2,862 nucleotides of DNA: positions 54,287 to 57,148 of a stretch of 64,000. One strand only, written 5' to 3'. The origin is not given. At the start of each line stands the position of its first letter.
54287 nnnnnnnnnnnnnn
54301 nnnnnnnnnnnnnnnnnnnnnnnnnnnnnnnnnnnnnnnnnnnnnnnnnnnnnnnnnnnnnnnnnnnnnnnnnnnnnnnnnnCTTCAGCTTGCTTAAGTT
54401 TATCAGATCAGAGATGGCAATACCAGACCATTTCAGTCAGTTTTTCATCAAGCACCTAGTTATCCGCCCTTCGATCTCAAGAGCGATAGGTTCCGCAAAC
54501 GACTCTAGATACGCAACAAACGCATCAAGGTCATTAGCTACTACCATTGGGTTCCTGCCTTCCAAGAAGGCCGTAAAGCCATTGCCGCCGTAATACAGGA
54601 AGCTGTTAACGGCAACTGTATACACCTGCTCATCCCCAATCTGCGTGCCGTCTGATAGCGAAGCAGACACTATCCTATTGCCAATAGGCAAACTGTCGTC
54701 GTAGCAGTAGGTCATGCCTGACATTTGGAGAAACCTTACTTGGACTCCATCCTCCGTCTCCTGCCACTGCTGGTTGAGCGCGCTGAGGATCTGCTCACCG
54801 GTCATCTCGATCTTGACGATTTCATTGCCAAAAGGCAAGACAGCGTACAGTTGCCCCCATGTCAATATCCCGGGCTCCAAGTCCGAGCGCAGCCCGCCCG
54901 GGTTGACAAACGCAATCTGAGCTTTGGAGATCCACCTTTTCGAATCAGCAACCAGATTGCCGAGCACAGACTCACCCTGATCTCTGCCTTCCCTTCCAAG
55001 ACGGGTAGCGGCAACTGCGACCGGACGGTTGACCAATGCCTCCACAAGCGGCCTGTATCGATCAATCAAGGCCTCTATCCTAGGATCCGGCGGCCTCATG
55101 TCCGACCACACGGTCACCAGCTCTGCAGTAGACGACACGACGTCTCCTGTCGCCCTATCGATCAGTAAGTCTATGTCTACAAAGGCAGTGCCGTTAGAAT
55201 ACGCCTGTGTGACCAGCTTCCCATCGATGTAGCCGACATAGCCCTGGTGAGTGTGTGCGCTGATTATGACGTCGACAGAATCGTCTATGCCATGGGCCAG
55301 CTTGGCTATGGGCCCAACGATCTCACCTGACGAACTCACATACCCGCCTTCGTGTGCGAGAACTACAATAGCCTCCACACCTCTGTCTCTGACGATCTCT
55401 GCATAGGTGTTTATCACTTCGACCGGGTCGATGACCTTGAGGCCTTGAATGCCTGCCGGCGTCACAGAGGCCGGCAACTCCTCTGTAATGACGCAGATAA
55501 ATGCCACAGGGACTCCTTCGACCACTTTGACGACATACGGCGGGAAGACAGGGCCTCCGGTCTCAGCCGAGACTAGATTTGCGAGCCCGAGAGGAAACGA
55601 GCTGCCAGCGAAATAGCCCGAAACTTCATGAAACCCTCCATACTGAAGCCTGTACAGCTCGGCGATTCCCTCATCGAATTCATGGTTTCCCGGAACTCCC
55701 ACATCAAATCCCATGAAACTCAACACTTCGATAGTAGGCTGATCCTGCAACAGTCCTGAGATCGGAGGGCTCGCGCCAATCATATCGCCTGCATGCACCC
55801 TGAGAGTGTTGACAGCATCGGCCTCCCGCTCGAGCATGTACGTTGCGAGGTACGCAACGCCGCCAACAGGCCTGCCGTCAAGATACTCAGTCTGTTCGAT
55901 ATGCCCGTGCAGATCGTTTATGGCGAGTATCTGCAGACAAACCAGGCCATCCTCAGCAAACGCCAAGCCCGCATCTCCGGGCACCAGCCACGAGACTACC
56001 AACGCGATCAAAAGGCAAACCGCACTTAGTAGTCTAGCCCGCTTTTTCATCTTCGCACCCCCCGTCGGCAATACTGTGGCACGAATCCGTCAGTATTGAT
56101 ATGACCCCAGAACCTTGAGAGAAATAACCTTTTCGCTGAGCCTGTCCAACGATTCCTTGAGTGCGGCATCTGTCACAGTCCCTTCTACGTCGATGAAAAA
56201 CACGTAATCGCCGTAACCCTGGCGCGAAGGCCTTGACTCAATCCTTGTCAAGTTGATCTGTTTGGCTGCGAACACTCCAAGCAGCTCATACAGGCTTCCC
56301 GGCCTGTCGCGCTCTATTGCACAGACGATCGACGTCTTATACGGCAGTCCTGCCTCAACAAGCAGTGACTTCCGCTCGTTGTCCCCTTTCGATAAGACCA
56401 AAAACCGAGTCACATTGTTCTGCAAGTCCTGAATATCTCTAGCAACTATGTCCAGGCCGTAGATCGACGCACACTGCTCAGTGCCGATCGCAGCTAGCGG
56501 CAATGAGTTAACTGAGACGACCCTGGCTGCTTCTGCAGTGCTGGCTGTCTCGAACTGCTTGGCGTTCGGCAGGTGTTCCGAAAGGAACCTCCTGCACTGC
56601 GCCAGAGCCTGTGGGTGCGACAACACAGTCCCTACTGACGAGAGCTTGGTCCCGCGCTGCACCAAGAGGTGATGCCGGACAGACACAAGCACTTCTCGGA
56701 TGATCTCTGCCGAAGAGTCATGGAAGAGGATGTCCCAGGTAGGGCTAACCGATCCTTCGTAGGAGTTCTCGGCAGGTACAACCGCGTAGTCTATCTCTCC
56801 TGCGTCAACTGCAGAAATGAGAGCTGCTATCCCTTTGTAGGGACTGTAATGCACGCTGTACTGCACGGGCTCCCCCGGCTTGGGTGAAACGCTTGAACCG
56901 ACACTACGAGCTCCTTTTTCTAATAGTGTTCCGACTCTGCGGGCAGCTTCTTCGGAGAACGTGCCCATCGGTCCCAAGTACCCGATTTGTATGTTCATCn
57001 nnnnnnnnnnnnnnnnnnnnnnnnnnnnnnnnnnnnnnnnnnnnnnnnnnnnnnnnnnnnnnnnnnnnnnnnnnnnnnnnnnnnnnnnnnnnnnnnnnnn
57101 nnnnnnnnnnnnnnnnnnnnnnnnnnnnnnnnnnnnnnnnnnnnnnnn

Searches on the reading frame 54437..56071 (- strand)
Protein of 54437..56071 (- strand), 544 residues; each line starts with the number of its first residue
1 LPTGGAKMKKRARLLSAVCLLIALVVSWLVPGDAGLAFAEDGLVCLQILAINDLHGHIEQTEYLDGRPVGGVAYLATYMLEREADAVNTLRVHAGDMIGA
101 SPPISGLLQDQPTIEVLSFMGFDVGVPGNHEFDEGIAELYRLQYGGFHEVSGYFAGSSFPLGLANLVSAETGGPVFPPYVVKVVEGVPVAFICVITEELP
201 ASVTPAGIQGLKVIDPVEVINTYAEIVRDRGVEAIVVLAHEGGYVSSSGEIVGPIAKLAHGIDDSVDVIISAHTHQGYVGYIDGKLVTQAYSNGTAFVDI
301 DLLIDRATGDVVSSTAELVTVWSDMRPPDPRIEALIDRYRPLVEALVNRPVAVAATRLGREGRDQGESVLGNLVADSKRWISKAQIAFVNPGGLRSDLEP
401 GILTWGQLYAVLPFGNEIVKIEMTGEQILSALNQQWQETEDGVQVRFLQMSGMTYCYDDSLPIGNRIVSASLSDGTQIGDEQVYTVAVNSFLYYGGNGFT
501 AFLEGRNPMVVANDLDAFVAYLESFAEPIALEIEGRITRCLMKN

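Call 7: search_protein_families(library=pfam, proteins=[window:54437-56071:-], max_evalue=0.01)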
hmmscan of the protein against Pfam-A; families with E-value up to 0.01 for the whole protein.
window:54437-56071:- (544 aa): 3 families
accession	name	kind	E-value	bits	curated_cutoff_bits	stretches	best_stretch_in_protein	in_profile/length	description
PF02872.23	5_nucleotid_C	-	7e-40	137.1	23.6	1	355-503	6-157/158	5'-nucleotidase, C-terminal domain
PF00149.33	Metallophos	-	6.8e-10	40.1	21.5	1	47-276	2-190/191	Calcineurin-like phosphoesterase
PF21953.1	NadN_nucleosid_C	-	7.5e-05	23.2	27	1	368-440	22-98/199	NAD nucleotidase, C-terminal domain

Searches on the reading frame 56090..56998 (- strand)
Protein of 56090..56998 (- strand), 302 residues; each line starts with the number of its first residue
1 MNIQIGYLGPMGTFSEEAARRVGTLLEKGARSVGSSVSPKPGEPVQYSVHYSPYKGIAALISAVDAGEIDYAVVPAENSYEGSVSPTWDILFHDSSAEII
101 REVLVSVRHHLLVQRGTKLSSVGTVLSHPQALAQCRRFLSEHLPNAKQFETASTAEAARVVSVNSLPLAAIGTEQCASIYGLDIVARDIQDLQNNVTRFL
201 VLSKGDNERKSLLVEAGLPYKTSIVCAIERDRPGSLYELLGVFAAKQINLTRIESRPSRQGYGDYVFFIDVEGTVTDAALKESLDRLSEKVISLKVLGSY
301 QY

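Call 7: search_protein_families(library=pfam, proteins=[window:56090-56998:-], max_evalue=0.01)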
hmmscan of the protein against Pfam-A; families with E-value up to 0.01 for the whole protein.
window:56090-56998:- (302 aa): 2 families
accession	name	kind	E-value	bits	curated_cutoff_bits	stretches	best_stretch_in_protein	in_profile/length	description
PF00800.23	PDT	-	1.9e-57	194.5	25.2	1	5-205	1-179/181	Prephenate dehydratase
PF01842.31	ACT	-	4.5e-12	45.9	27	1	230-287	8-64/66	ACT domain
